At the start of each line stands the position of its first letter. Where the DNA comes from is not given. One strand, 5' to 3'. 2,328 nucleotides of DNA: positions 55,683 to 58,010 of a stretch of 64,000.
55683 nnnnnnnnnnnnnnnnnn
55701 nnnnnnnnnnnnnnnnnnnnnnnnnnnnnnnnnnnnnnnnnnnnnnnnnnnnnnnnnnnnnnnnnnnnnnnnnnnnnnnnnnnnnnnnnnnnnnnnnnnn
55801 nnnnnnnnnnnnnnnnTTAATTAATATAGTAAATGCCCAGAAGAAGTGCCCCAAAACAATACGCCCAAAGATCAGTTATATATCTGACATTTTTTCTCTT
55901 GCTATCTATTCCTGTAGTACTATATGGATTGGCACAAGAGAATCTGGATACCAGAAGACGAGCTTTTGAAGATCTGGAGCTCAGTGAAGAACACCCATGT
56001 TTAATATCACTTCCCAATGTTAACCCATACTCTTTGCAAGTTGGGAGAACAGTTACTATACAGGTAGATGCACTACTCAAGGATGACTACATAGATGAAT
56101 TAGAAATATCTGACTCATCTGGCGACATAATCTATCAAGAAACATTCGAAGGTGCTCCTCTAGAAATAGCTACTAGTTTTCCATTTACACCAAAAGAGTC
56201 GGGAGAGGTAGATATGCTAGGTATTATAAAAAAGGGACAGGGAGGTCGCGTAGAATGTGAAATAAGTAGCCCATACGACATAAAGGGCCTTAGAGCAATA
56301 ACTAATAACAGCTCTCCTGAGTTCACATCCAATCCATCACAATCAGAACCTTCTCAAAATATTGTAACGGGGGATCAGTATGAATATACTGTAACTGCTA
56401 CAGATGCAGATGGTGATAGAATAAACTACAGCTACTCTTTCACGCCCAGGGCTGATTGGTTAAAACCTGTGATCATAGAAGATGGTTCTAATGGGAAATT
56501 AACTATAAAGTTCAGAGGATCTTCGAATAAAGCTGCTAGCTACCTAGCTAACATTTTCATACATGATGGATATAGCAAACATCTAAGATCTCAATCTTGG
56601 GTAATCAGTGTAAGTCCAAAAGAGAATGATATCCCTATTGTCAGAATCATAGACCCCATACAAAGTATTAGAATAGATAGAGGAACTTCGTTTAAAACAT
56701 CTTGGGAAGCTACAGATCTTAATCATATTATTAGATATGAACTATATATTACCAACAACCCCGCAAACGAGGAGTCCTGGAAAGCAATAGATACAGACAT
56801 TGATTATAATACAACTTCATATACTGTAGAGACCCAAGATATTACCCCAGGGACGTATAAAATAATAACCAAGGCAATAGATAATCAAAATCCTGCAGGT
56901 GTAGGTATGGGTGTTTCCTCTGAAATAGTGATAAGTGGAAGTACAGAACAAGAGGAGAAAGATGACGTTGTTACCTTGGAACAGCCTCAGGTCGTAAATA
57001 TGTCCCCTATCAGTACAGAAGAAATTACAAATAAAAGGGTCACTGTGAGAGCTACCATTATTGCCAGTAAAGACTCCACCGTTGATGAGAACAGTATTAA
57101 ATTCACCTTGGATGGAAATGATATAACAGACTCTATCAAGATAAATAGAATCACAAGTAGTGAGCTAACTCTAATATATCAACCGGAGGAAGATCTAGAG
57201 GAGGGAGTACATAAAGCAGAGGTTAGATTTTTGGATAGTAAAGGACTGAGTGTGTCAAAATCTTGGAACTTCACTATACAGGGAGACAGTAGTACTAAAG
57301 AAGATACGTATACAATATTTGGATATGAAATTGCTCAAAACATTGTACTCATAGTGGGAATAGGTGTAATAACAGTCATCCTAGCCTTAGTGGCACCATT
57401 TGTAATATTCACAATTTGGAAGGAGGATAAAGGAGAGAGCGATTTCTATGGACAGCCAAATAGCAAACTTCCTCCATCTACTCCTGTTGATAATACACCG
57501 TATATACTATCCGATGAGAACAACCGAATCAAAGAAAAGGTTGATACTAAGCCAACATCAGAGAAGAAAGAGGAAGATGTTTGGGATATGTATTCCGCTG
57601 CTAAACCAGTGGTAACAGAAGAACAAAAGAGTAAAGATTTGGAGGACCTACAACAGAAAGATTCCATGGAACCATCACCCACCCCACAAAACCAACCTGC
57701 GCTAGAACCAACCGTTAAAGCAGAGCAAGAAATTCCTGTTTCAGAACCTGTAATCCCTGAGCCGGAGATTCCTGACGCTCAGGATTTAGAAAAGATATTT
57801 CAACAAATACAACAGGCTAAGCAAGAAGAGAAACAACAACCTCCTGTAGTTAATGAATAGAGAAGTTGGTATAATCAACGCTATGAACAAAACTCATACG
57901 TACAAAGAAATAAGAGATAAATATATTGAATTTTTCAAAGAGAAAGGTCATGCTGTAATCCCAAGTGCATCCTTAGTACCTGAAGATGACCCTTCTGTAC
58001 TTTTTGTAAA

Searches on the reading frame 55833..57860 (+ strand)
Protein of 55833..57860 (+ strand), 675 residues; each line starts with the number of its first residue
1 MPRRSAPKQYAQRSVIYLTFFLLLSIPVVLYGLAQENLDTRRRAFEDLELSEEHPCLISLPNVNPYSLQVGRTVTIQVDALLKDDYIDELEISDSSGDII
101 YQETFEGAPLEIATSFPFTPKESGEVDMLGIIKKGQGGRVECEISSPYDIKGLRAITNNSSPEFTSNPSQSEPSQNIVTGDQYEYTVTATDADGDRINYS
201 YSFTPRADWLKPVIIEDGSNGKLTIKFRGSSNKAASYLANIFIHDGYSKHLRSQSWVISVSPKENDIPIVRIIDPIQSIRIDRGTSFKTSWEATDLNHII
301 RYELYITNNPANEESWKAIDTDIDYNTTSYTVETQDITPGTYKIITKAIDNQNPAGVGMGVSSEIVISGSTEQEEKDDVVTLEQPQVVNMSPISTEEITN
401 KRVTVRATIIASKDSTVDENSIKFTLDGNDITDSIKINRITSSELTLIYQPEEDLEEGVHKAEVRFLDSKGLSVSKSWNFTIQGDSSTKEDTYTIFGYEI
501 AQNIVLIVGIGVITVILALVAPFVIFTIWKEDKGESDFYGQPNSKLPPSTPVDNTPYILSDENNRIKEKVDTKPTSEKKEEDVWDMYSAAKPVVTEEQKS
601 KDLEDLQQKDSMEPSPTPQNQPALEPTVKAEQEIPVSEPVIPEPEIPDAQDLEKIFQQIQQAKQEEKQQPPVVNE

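Call 5: search_protein_families(library=pfam, proteins=[window:55833-57860:+], max_evalue=0.01)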
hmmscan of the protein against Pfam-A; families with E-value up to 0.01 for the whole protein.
window:55833-57860:+ (675 aa): 1 family
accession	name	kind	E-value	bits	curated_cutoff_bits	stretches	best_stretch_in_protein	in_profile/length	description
PF17957.7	Big_7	-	3.6e-05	24.7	24.1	0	268-344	1-68/70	Bacterial Ig domain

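Call 6: search_protein_families(library=ncbifam, proteins=[window:55833-57860:+], max_evalue=0.01)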
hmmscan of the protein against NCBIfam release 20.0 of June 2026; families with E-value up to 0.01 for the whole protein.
window:55833-57860:+ (675 aa): 0 families
